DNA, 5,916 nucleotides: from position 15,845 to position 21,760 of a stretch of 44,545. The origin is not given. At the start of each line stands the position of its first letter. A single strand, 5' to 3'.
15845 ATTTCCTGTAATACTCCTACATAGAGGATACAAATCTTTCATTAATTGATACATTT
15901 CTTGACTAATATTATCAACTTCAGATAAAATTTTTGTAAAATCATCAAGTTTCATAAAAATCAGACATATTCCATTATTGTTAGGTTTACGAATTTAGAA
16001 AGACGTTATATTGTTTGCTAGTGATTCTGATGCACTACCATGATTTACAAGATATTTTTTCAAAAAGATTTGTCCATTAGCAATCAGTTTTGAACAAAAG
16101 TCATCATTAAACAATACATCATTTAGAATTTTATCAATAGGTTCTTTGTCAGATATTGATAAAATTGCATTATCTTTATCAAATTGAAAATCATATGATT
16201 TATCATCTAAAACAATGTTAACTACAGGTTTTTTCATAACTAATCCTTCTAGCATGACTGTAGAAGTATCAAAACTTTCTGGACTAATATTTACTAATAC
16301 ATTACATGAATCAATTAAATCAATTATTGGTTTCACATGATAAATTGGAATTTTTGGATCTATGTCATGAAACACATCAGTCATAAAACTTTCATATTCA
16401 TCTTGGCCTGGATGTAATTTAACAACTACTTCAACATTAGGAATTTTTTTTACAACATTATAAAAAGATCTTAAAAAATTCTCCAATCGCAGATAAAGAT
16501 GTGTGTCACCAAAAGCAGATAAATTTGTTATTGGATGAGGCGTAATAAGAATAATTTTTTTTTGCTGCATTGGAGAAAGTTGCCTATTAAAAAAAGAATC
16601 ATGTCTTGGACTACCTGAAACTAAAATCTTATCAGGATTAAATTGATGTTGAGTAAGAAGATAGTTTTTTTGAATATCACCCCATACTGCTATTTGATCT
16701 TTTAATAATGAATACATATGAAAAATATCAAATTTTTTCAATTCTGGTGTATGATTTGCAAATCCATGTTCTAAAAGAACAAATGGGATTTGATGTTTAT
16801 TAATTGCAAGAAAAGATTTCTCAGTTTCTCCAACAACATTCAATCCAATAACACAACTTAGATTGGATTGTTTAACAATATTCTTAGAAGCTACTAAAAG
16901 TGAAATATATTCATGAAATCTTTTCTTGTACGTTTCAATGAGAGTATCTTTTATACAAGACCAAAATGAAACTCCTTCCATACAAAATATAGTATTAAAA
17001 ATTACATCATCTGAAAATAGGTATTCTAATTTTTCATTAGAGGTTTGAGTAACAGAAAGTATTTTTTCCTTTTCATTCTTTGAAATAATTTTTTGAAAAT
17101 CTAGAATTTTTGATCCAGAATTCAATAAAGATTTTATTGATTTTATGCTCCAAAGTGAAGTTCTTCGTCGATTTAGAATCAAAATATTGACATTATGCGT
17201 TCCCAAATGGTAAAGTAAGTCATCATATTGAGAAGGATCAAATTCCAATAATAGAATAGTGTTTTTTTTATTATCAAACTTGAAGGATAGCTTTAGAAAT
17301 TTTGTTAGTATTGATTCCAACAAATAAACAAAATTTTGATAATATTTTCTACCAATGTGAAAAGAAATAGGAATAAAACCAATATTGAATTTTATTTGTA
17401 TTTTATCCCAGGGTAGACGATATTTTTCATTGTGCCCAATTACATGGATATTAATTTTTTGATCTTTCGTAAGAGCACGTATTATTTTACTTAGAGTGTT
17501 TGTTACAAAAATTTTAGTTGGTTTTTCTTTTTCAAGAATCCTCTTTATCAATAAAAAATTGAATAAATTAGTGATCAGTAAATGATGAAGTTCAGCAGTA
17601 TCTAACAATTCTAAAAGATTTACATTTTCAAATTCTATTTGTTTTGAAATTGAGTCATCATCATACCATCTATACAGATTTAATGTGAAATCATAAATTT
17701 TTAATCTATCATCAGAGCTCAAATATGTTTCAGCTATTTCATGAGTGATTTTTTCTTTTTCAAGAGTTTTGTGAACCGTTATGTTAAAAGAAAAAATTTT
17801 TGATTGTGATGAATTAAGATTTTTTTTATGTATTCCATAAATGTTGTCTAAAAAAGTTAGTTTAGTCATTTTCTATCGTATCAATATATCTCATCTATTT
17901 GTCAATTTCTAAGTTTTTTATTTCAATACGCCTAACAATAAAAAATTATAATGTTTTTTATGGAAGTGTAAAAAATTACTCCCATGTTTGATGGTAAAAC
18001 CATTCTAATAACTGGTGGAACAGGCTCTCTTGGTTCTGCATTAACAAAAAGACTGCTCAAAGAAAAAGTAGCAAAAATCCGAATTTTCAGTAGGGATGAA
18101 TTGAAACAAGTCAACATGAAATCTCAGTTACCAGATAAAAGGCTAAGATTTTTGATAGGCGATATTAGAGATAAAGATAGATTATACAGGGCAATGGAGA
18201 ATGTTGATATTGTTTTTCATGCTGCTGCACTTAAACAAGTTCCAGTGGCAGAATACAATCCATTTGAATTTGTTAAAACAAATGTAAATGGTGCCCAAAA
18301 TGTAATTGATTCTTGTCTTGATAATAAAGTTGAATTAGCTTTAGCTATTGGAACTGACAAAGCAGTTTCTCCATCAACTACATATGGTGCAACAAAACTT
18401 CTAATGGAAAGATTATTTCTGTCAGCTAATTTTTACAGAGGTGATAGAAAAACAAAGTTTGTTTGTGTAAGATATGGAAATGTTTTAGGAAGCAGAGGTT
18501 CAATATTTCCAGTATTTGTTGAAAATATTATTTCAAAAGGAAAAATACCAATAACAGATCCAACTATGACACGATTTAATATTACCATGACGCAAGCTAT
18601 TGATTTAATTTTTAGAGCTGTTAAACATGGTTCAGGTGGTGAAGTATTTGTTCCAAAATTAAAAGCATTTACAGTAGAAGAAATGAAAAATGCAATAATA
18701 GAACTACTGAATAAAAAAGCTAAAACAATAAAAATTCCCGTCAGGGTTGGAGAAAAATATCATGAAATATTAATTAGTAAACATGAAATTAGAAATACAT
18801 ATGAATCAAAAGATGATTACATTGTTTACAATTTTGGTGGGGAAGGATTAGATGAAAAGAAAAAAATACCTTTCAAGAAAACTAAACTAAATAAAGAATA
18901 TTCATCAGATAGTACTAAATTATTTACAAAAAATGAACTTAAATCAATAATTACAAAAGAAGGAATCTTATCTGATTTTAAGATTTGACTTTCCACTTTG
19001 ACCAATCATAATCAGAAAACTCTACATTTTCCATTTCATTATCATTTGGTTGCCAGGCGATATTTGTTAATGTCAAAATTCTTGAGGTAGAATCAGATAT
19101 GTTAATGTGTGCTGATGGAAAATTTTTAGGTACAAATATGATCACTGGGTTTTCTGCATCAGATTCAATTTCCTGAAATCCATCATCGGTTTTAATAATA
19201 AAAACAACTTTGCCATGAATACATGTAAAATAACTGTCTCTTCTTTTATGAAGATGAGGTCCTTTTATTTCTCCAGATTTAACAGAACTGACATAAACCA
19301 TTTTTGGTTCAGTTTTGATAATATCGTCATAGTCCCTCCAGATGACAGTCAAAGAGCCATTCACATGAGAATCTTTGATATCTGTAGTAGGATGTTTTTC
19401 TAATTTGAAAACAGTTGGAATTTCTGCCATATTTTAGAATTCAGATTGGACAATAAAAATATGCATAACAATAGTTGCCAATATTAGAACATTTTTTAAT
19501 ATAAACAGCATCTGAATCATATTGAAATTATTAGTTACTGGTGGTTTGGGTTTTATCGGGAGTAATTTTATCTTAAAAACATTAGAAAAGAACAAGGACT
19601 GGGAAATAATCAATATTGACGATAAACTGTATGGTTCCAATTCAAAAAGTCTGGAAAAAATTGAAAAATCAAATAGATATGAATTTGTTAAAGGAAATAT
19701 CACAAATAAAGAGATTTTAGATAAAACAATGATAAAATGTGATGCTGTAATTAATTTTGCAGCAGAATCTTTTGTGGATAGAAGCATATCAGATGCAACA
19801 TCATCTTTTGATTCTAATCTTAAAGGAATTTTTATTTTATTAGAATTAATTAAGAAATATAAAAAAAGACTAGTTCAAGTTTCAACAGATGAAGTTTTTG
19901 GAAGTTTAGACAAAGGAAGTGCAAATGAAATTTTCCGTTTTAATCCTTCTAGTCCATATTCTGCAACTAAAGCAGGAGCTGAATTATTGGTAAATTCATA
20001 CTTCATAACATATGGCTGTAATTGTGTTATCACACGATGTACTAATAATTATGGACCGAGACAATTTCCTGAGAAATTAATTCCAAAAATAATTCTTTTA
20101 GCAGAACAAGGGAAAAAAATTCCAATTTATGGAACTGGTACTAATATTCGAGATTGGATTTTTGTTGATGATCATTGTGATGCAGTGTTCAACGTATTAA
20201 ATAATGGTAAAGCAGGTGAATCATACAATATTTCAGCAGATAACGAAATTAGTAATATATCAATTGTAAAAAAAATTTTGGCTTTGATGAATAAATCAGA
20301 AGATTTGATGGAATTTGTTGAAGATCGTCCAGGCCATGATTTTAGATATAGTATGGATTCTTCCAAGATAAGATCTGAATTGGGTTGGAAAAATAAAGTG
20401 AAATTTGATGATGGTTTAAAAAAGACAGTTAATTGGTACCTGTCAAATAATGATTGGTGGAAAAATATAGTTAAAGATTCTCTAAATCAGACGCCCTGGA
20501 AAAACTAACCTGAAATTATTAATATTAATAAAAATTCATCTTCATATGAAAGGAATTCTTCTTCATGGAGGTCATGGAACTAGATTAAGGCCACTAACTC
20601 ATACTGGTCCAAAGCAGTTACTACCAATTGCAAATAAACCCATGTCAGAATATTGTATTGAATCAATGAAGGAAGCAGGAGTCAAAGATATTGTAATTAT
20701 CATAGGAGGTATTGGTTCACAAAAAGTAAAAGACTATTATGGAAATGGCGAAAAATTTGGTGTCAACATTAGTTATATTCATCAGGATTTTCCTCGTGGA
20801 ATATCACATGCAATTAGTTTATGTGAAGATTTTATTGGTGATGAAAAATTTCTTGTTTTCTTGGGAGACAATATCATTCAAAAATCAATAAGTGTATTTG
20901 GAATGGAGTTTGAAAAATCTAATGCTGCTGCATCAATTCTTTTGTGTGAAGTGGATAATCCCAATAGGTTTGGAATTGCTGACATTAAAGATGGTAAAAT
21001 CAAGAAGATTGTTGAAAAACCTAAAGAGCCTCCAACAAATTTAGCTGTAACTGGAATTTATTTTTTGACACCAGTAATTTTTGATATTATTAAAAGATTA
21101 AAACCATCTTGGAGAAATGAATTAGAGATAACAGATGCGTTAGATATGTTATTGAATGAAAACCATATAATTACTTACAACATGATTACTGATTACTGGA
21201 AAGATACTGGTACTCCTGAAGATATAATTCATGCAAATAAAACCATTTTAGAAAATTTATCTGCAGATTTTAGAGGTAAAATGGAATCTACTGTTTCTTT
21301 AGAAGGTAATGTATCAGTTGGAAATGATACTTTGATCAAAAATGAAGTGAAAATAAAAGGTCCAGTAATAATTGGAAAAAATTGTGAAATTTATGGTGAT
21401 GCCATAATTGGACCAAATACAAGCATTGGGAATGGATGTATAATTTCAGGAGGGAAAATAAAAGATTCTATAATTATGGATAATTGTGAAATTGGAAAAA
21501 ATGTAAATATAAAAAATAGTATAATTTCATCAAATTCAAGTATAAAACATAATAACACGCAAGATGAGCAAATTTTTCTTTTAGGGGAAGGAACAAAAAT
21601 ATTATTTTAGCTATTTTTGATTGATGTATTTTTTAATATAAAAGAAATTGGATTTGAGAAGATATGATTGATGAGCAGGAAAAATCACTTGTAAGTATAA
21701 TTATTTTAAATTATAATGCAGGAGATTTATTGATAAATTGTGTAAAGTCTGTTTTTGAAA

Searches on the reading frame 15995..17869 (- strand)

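Call 5: search_protein_families(library=ncbifam, proteins=[window:15995-17869:-], max_evalue=0.001)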
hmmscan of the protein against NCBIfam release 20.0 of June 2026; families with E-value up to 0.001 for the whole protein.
window:15995-17869:- (624 aa): 2 families
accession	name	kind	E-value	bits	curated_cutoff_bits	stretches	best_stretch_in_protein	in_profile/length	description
NF046086.1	BFO_1060_trans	domain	1.8e-10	40.5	200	1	464-581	206-317/365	BFO_1060 family glycosyltransferase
TIGR04396.2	surf_polysacc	subfamily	3.8e-10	39.5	125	1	384-424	95-135/427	surface carbohydrate biosynthesis protein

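Call 7: search_protein_families(library=pfam, proteins=[window:15995-17869:-], max_evalue=0.001)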
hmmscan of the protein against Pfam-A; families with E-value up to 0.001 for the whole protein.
window:15995-17869:- (624 aa): 1 family
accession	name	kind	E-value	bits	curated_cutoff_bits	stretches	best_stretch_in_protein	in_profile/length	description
PF02350.25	Epimerase_2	-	0.00042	19.7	30.6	1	405-552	137-284/347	UDP-N-acetylglucosamine 2-epimerase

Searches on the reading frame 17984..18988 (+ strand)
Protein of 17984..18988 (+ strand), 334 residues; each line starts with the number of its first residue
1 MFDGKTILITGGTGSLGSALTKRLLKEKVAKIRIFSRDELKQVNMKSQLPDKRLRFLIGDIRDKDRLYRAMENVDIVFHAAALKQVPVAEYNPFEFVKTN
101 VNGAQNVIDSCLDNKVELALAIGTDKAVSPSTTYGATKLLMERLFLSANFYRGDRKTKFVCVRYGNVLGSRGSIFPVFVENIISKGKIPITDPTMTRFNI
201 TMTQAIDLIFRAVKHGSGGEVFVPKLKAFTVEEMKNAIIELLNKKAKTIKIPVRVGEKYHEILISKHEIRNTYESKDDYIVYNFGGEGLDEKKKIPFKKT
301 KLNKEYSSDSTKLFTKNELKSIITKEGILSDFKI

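Call 7: search_protein_families(library=pfam, proteins=[window:17984-18988:+], max_evalue=0.001)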
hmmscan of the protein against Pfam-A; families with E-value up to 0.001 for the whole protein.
window:17984-18988:+ (334 aa): 11 families
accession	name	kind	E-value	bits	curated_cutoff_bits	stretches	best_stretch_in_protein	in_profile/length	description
PF02719.21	Polysacc_synt_2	-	3.9e-92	309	20.2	1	7-281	1-291/293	Polysaccharide biosynthesis protein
PF01370.27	Epimerase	-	2.5e-26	93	20.9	1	7-215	1-227/240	NAD dependent epimerase/dehydratase family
PF01073.25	3Beta_HSD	-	2.2e-20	73.3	22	1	8-120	1-112/280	3-beta hydroxysteroid dehydrogenase/isomerase family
PF16363.11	GDP_Man_Dehyd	-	1.4e-16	61.3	27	1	8-117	1-119/332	GDP-mannose 4,6 dehydratase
PF04321.23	RmlD_sub_bind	-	1.8e-13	50.6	27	1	6-180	2-164/287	RmlD substrate binding domain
PF07993.18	NAD_binding_4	-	3.6e-10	39.9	20.1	1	9-116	1-128/258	Male sterility protein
PF13460.12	NAD_binding_10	-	1e-09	38.9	27.2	1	11-124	1-98/184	NAD(P)H-binding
PF05368.20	NmrA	-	1.4e-08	35.1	27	1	5-82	3-78/298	NmrA-like family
PF00106.31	adh_short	-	6.7e-07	29.4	26.6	1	5-114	1-122/195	short chain dehydrogenase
PF08659.16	KR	-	6.3e-06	26.7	22.6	1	6-91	2-100/180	KR domain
PF01488.26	Shikimate_DH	-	0.00049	20.6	24.3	0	4-86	12-88/138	Shikimate / quinate 5-dehydrogenase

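Call 102: search_protein_families(library=ncbifam, proteins=[window:17984-18988:+], max_evalue=0.00001)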
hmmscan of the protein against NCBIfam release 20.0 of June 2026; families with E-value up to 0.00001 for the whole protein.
window:17984-18988:+ (334 aa): 24 families
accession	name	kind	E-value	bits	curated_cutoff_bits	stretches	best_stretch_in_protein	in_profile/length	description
TIGR03589.1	PseB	equivalog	1.6e-108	362.5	407.75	1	1-319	1-320/324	UDP-N-acetylglucosamine 4,6-dehydratase (inverting)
TIGR04130.1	FnlA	equivalog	1.4e-76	257.6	730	1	1-282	1-283/337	UDP-N-acetylglucosamine 4,6-dehydratase/5-epimerase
TIGR04180.1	EDH_00030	hypoth_equivalog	2.2e-19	69.7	475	1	7-137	1-128/297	NAD-dependent 4,6-dehydratase LegB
TIGR01179.1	galE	equivalog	2.2e-16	59.6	262.3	1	7-171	2-180/332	UDP-glucose 4-epimerase GalE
TIGR03466.1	HpnA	hypoth_equivalog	3.8e-15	55.6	367.65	1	6-118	2-107/327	hopanoid-associated sugar epimerase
TIGR02622.1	CDP_4_6_dhtase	equivalog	9.2e-15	54.6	278.45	1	1-127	1-132/352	CDP-glucose 4,6-dehydratase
TIGR02197.1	heptose_epim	equivalog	1.4e-13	50.8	274.6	1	7-171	1-174/316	ADP-glyceromanno-heptose 6-epimerase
NF042423.1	oxyalk_red_Shew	equivalog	2.8e-13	49.6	580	1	5-119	9-113/331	2-alkyl-3-oxoalkanoate reductase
TIGR01181.1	dTDP_gluc_dehyt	equivalog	3.5e-13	49.3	365.1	1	7-125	2-126/321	dTDP-glucose 4,6-dehydratase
NF042422.1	oxyalk_red_OleD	equivalog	1.9e-12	47.2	580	1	7-119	3-105/329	2-alkyl-3-oxoalkanoate reductase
NF043036.1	ErythonDh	equivalog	1.1e-11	44.5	325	1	7-122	3-122/321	D-erythronate dehydrogenase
NF041293.1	G6PDh_Azf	equivalog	2.6e-11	43.4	400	1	5-129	3-120/252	NAD-dependent glucose-6-phosphate dehydrogenase Azf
NF007956.0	PRK10675.1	subfamily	6.6e-10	38.6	394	1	7-117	3-117/338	UDP-glucose 4-epimerase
NF052578.1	StrlDmthSdmBMthl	equivalog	7.7e-09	35.7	600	1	6-116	2-105/328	sterol demethylase protein SdmB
TIGR01214.1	rmlD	equivalog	1.3e-08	34.3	224.05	1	6-125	1-101/285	dTDP-4-dehydrorhamnose reductase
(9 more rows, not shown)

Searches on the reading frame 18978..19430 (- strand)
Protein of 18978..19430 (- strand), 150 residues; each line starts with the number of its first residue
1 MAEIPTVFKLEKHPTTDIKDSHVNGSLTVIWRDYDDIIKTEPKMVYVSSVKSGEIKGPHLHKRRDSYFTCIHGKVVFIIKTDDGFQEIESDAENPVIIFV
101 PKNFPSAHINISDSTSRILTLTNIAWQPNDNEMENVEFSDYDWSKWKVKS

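Call 7: search_protein_families(library=pfam, proteins=[window:18978-19430:-], max_evalue=0.001)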
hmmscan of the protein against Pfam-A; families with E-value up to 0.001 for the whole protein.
window:18978-19430:- (150 aa): 3 families
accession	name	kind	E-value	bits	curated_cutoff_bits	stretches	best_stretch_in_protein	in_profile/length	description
PF05523.17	FdtA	-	1.6e-16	60.8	23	1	17-140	10-128/131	WxcM-like, C-terminal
PF14667.12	Polysacc_synt_C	-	0.0001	22.8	28.7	1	45-130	20-107/111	Polysaccharide biosynthesis C-terminal domain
PF00190.28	Cupin_1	-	0.00099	19.1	22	0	46-126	36-117/151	Cupin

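Call 102: search_protein_families(library=ncbifam, proteins=[window:18978-19430:-], max_evalue=0.00001)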
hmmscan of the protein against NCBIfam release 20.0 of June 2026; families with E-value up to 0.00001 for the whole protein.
window:18978-19430:- (150 aa): 0 families

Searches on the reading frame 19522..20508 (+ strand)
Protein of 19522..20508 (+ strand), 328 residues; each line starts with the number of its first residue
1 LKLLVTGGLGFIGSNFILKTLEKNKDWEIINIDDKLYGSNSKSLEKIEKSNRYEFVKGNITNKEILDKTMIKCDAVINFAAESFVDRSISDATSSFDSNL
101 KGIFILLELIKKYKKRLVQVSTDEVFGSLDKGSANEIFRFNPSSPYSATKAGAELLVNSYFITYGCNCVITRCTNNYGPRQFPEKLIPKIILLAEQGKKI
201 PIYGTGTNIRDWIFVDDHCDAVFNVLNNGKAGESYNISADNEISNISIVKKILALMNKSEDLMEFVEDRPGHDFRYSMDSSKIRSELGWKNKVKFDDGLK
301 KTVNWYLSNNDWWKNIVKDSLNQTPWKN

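Call 8: search_protein_families(library=pfam, proteins=[window:19522-20508:+], max_evalue=0.001)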
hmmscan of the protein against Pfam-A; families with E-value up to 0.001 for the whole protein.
window:19522-20508:+ (328 aa): 7 families
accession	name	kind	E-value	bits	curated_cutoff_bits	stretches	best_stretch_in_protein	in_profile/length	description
PF16363.11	GDP_Man_Dehyd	-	1.2e-73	248.9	27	1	4-302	1-332/332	GDP-mannose 4,6 dehydratase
PF01370.27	Epimerase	-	1.1e-56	192.4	20.9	1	4-237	2-239/240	NAD dependent epimerase/dehydratase family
PF01073.25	3Beta_HSD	-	1.5e-17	64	22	1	4-218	1-221/280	3-beta hydroxysteroid dehydrogenase/isomerase family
PF04321.23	RmlD_sub_bind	-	9.1e-15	54.9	27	1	1-258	1-233/287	RmlD substrate binding domain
PF02719.21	Polysacc_synt_2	-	3.9e-10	39.8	20.2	1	3-271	1-266/293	Polysaccharide biosynthesis protein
PF07993.18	NAD_binding_4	-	1.7e-08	34.4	20.1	1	5-175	1-206/258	Male sterility protein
PF13460.12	NAD_binding_10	-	0.00027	21.3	27.2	0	35-154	23-128/184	NAD(P)H-binding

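Call 102: search_protein_families(library=ncbifam, proteins=[window:19522-20508:+], max_evalue=0.00001)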
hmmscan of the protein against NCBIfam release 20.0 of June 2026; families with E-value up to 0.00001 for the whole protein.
window:19522-20508:+ (328 aa): 23 families
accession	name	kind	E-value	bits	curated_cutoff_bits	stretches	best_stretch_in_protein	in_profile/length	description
TIGR01181.1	dTDP_gluc_dehyt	equivalog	3.8e-129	430.4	365.1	1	2-316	1-321/321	dTDP-glucose 4,6-dehydratase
NF007490.0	PRK10084.1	subfamily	3.8e-92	309.1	649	1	1-321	1-349/361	dTDP-glucose 4,6-dehydratase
NF007582.0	PRK10217.1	equivalog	5.7e-86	288.8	698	1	2-320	3-345/355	dTDP-glucose 4,6-dehydratase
TIGR04180.1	EDH_00030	hypoth_equivalog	3.7e-38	131.3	475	1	4-293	2-296/297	NAD-dependent 4,6-dehydratase LegB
TIGR01179.1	galE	equivalog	8.1e-38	130.1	262.3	1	2-309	1-328/332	UDP-glucose 4-epimerase GalE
TIGR02622.1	CDP_4_6_dhtase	equivalog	3.6e-22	79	278.45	1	2-310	6-334/352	CDP-glucose 4,6-dehydratase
NF007956.0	PRK10675.1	subfamily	2.3e-21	76.3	394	1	1-308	1-331/338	UDP-glucose 4-epimerase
NF008872.0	PRK11908.1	equivalog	2.1e-19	69.8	294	1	1-262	2-277/349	bifunctional UDP-4-keto-pentose/UDP-xylose synthase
TIGR02197.1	heptose_epim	equivalog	1.6e-17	63.6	274.6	1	3-308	1-315/316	ADP-glyceromanno-heptose 6-epimerase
NF047922.1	GDPFucSynFcl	equivalog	4.4e-17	62.5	500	1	145-310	133-305/308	GDP-L-fucose synthase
NF011728.1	PRK15181.1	equivalog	2e-16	60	760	1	3-309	18-340/348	Vi polysaccharide biosynthesis UDP-N-acetylglucosaminuronic acid C-4 epimerase TviC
TIGR03466.1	HpnA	hypoth_equivalog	4.8e-16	58.6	367.65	1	1-257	1-247/327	hopanoid-associated sugar epimerase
TIGR01472.1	gmd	equivalog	4.9e-15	55.6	415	1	25-258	23-270/342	GDP-mannose 4,6-dehydratase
TIGR01214.1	rmlD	equivalog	1e-13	51.1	224.05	1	2-260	1-230/285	dTDP-4-dehydrorhamnose reductase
NF042422.1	oxyalk_red_OleD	equivalog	5.9e-13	48.9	580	1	1-258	1-252/329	2-alkyl-3-oxoalkanoate reductase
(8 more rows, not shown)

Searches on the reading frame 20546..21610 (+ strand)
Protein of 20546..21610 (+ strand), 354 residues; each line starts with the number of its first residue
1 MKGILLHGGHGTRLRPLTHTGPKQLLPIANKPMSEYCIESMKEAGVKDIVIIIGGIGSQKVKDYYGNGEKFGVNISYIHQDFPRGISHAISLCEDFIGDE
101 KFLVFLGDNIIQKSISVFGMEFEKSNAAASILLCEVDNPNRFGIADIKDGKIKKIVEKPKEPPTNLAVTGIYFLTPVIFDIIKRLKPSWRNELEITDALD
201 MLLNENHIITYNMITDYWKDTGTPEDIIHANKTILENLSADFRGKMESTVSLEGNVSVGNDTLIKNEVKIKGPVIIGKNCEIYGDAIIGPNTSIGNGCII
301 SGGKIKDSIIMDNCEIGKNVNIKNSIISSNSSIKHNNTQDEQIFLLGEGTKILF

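Call 3: search_protein_families(library=pfam, proteins=[window:20546-21610:+], max_evalue=0.01)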
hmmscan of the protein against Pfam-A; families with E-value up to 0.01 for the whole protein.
window:20546-21610:+ (354 aa): 8 families
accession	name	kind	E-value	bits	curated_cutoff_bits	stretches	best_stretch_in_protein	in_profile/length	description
PF00483.29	NTP_transferase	-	2e-58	198.3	21.2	1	2-236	1-244/245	Nucleotidyl transferase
PF25084.1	LbH_EIF2B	-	5.3e-11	42.9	54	1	286-338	16-69/105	EIF2B subunit epsilon LbH domain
PF00132.30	Hexapep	-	1.1e-10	41.1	27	2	274-301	8-35/36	Bacterial transferase hexapeptide (six repeats)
PF12804.13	NTP_transf_3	-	3e-08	34.5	27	1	3-109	1-96/160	MobA-like NTP transferase domain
PF24894.1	Hexapep_GlmU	-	1.9e-07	31.5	23.3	1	292-337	19-64/104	GlmU-like, C-terminal hexapeptide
PF25247.1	LbH_GLGC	-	0.002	18.5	27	0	247-302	41-101/135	GLGC left-handed parallel beta-helix domain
PF07959.18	Fucose_pyrophosphorylase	-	0.0053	16.2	34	0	260-340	282-353/418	Fucose pyrophosphorylase domain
PF16314.11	DUF4954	-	0.0057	15.8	26.2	1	254-340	189-271/433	Domain of unknown function (DUF4954)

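Call 102: search_protein_families(library=ncbifam, proteins=[window:20546-21610:+], max_evalue=0.00001)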
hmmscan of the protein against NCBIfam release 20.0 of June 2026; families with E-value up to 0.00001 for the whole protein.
window:20546-21610:+ (354 aa): 37 families (the best 25 are shown)
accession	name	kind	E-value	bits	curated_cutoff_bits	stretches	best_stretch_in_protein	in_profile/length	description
TIGR01208.1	rmlA_long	equivalog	1.3e-120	402.5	320.25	1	2-351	1-350/353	glucose-1-phosphate thymidylyltransferase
TIGR03992.1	Arch_glmU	subfamily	7.5e-90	301.6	292.1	1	1-330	1-324/393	bifunctional sugar-1-phosphate nucleotidylyltransferase/acetyltransferase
NF041173.1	Sug_nt_acttase_Thmprot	equivalog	3.6e-62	210.6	600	1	1-330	1-324/405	bifunctional sugar-1-phosphate nucleotidylyltransferase/acetyltransferase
NF041313.1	UDPGP_AglF_Halo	equivalog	7e-50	169.7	400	1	1-233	1-233/234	UTP--glucose-1-phosphate uridylyltransferase AglF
TIGR01207.1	rmlA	equivalog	1.3e-49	168.8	360.65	1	2-234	1-236/286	glucose-1-phosphate thymidylyltransferase RfbA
NF052502.1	man1P_GTase_Rv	exception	1.6e-47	162.1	440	1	3-337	3-328/352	mannose-1-phosphate guanylyltransferase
NF012024.0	PRK15480.1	equivalog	2e-44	151.9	588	1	2-234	5-240/292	glucose-1-phosphate thymidylyltransferase RfbA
TIGR01099.1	galU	equivalog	1.3e-40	139.6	326.8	2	73-230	94-261/261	UTP--glucose-1-phosphate uridylyltransferase GalU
NF010934.1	PRK14354.1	equivalog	1.5e-28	99.5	450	1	4-323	3-329/447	bifunctional UDP-N-acetylglucosamine diphosphorylase/glucosamine-1-phosphate N-acetyltransferase GlmU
TIGR01173.1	glmU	equivalog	2.2e-28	99.3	366.85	1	4-332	4-322/452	bifunctional UDP-N-acetylglucosamine diphosphorylase/glucosamine-1-phosphate N-acetyltransferase GlmU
NF045761.1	NAMPUrTaseMurU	equivalog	2.7e-27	96.1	250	1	1-231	1-224/226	N-acetylmuramate alpha-1-phosphate uridylyltransferase MurU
NF010935.0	PRK14355.1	equivalog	1.3e-25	90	718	1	3-349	6-361/459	bifunctional UDP-N-acetylglucosamine diphosphorylase/glucosamine-1-phosphate N-acetyltransferase GlmU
NF003670.0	PRK05293.1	equivalog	5.8e-24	84.7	470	1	3-338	7-357/382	glucose-1-phosphate adenylyltransferase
TIGR02091.1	glgC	equivalog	2.6e-22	79.4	424.9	1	3-336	3-359/364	glucose-1-phosphate adenylyltransferase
NF010937.0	PRK14357.1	equivalog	1.9e-20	73.2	658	1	1-331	1-330/448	bifunctional UDP-N-acetylglucosamine diphosphorylase/glucosamine-1-phosphate N-acetyltransferase GlmU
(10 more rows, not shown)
